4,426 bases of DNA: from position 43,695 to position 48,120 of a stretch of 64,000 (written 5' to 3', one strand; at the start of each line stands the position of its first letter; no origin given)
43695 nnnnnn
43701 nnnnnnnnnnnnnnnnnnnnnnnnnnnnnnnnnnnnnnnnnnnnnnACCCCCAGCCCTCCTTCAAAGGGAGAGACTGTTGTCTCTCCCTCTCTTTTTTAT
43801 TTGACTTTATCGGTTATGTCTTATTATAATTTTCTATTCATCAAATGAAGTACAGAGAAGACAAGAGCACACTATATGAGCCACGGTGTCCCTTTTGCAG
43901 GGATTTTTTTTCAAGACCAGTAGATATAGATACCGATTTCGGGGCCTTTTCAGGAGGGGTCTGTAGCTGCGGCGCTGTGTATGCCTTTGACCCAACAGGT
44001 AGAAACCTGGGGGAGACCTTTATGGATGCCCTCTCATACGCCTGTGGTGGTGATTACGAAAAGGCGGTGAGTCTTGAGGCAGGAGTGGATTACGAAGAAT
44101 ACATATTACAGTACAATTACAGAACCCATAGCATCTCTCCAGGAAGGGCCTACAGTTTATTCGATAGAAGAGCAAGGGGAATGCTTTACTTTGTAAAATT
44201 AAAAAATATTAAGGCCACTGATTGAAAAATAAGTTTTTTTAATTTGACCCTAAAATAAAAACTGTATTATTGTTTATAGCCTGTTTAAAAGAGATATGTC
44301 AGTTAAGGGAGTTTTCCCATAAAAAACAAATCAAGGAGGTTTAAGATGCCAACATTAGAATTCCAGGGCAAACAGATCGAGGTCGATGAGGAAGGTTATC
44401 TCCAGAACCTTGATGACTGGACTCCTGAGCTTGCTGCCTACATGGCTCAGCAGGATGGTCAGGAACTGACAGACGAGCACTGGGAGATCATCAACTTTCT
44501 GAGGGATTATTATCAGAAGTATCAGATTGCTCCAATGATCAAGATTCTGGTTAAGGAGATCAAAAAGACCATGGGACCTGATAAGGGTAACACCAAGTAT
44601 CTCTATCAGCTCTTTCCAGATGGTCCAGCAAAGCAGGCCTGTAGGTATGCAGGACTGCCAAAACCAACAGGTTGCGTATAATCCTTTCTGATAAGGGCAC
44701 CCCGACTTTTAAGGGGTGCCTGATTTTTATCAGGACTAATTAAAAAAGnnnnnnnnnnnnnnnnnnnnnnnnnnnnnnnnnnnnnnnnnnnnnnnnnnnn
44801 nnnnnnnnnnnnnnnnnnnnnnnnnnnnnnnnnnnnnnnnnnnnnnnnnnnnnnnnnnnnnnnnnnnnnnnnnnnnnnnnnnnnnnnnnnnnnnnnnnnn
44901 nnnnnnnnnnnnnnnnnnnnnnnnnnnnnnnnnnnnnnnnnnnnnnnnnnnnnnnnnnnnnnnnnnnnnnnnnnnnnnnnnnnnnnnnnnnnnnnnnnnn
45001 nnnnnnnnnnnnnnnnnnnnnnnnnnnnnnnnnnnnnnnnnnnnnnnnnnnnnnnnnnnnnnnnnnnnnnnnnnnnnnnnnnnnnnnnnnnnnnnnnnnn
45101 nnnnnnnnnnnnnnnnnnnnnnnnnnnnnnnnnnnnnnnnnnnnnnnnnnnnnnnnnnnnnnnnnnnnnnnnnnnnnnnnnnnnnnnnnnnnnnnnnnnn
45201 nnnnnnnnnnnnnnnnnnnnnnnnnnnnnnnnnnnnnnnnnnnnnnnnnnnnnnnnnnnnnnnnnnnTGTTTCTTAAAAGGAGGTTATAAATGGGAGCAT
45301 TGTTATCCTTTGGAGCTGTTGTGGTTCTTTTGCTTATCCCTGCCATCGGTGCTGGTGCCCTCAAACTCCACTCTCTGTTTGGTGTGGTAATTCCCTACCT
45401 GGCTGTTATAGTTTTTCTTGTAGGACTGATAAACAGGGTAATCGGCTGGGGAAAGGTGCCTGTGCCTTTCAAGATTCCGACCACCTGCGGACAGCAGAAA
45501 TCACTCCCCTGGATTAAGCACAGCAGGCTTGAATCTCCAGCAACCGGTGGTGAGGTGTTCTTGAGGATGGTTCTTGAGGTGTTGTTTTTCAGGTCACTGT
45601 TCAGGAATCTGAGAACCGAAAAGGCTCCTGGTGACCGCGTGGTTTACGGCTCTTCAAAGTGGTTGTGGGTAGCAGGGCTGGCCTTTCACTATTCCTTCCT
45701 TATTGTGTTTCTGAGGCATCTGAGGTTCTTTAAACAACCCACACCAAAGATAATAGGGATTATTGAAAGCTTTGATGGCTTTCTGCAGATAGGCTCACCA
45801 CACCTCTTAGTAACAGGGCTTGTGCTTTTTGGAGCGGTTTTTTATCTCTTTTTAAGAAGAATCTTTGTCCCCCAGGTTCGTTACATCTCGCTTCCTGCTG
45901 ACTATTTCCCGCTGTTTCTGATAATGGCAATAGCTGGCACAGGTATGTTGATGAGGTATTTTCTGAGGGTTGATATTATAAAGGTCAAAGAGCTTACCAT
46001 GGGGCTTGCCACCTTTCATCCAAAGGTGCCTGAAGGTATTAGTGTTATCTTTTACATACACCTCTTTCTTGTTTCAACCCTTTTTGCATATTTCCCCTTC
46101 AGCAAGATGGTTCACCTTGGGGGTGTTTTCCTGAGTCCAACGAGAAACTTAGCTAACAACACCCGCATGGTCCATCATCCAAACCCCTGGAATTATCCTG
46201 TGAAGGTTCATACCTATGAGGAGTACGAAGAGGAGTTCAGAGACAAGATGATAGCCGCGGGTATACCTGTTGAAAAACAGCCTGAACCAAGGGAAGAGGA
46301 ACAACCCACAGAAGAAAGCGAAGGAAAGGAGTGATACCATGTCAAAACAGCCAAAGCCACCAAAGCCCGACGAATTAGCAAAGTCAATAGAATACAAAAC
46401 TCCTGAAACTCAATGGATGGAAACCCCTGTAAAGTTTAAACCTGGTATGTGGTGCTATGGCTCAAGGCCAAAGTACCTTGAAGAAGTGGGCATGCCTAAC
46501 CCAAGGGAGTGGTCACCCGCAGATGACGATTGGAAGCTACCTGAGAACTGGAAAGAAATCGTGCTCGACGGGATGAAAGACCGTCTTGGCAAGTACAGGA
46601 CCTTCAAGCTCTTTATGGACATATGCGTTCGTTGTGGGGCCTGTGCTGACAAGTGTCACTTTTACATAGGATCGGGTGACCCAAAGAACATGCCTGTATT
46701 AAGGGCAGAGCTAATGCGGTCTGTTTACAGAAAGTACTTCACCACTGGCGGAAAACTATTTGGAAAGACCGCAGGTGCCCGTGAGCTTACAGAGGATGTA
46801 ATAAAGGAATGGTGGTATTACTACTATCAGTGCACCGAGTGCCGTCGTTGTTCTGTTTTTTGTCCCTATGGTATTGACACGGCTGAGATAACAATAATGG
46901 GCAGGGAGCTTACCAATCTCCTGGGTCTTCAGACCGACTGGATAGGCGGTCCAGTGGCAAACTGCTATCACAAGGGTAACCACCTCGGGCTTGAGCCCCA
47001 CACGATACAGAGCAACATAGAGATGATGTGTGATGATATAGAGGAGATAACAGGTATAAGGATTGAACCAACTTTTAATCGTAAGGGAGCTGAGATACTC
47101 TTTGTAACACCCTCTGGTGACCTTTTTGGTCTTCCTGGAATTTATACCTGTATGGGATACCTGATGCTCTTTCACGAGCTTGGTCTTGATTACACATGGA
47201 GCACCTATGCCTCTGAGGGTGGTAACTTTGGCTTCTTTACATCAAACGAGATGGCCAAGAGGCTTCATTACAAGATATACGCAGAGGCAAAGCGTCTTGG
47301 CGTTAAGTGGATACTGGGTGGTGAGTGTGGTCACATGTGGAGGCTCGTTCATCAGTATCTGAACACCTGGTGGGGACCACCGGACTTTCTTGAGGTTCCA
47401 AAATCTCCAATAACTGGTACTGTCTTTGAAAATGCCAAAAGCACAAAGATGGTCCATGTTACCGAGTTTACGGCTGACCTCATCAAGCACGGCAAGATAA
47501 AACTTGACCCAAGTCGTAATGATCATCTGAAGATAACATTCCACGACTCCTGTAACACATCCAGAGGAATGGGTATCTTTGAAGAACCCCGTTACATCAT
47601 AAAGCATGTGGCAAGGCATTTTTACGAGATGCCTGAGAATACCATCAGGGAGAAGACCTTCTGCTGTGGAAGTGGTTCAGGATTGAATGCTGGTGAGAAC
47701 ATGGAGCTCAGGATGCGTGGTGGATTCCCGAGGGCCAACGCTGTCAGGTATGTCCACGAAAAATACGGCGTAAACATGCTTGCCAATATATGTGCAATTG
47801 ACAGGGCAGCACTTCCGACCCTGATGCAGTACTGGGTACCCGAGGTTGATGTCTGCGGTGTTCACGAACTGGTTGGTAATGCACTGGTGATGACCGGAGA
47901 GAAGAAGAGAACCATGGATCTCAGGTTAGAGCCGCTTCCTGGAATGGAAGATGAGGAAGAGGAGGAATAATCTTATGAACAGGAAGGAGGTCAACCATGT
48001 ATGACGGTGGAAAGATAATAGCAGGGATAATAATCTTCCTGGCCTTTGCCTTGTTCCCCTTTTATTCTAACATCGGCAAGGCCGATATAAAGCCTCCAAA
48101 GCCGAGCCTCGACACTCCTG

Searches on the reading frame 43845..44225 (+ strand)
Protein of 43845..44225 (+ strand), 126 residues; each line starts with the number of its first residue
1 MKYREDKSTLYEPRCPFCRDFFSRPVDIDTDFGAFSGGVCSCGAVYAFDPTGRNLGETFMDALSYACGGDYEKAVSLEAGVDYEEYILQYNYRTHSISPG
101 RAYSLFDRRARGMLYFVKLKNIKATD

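Call 4: search_protein_families(library=pfam, proteins=[window:43845-44225:+])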
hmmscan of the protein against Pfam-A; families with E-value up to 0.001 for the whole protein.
window:43845-44225:+ (126 aa): 0 families

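Call 15: search_protein_families(library=ncbifam, proteins=[window:43845-44225:+], max_evalue=0.01)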
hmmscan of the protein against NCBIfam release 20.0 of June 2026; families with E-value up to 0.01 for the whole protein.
window:43845-44225:+ (126 aa): 0 families

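Call 49: search_protein_families(library=pfam, proteins=[window:43845-44225:+], max_evalue=1)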
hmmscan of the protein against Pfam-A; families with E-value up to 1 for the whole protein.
window:43845-44225:+ (126 aa): 2 families
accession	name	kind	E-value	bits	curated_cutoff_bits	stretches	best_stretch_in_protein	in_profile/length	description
PF15227.12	zf-C3HC4_4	-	0.08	13.5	30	1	15-29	1-15/42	zinc finger of C3HC4-type, RING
PF03349.22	Toluene_X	-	0.12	11.2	29.7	1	56-97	310-353/421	Outer membrane protein transport protein (OMPP1/FadL/TodX)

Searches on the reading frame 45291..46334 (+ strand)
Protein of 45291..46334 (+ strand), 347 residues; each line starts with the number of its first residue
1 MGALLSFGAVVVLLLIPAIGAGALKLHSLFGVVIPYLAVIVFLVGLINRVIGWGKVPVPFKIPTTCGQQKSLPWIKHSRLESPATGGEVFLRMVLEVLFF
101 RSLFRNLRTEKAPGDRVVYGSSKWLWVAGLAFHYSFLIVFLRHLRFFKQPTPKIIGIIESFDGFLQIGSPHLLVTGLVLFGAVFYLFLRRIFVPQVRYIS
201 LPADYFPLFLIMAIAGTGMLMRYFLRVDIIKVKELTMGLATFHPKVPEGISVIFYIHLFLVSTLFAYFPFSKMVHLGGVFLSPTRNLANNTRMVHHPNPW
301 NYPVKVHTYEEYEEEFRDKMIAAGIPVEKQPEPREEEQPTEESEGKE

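Call 15: search_protein_families(library=ncbifam, proteins=[window:45291-46334:+], max_evalue=0.01)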
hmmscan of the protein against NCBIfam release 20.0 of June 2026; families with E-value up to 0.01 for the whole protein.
window:45291-46334:+ (347 aa): 4 families
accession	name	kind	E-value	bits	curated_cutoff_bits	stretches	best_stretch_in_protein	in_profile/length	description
NF038037.1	cytob_DsrM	equivalog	3e-161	535.9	300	1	10-329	1-320/320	sulfate reduction electron transfer complex DsrMKJOP subunit DsrM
TIGR00351.1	narI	equivalog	1.1e-06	28.7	105.55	1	128-283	51-210/225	respiratory nitrate reductase subunit gamma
NF038018.1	qmoC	equivalog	2.9e-05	23.7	300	1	174-276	266-351/360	quinone-interacting membrane-bound oxidoreductase complex subunit QmoC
NF045716.1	sulf_resp_HmcE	equivalog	0.0037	16.9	275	1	177-223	121-166/226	sulfate respiration complex protein HmcE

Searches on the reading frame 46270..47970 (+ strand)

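Call 15: search_protein_families(library=ncbifam, proteins=[window:46270-47970:+], max_evalue=0.01)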
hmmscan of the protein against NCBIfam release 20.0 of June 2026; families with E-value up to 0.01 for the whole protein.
window:46270-47970:+ (566 aa): 12 families
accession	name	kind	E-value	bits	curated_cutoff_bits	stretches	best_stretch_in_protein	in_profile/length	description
NF045796.1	DsrK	equivalog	9.6e-225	746.3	400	1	68-557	6-449/453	sulfate reduction electron transfer complex DsrMKJOP subunit DsrK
NF045724.1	ferredox_TmcB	equivalog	1.6e-45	155.4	735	1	111-516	35-405/430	electron transfer complex ferredoxin TmcB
NF045711.1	sulf_resp_HmcF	equivalog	4e-38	131.4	750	1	112-474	55-387/457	sulfate respiration complex iron-sulfur protein HmcF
NF045670.1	quin_L_LdhH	equivalog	1.6e-14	53.2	800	1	391-469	573-644/706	L-lactate dehydrogenase (quinone) large subunit LdhH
NF004898.0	PRK06259.1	equivalog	1.7e-14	53.3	385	1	388-508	348-456/488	fumarate reductase (CoM/CoB) subunit TfrB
NF045663.1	diclust_near_Sec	equivalog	0.00099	17.3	530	0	410-473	524-585/759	pyridine nucleotide-disulfide oxidoreductase/dicluster-binding protein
NF008434.0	PRK11274.1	equivalog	0.0015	17.5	333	0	115-215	21-102/409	glycolate oxidase subunit GlcF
NF058577.1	FdxA_fam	equivalog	0.0019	18.4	65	0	117-129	7-19/52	4Fe-4S ferredoxin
NF040864.1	HgcB_ferredoxin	equivalog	0.0019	18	99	0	116-130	43-57/93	mercury methylation ferredoxin HgcB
NF008369.0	PRK11168.1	equivalog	0.0024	16.8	278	0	187-212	59-84/401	anaerobic glycerol-3-phosphate dehydrogenase subunit C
TIGR00273.1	TIGR00273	equivalog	0.0033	16.3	444.8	0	91-136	269-312/432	LutB/LldF family L-lactate oxidation iron-sulfur protein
NF005746.0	PRK07570.1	subfamily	0.0066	15.8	243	0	185-216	211-242/250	succinate dehydrogenase/fumarate reductase iron-sulfur subunit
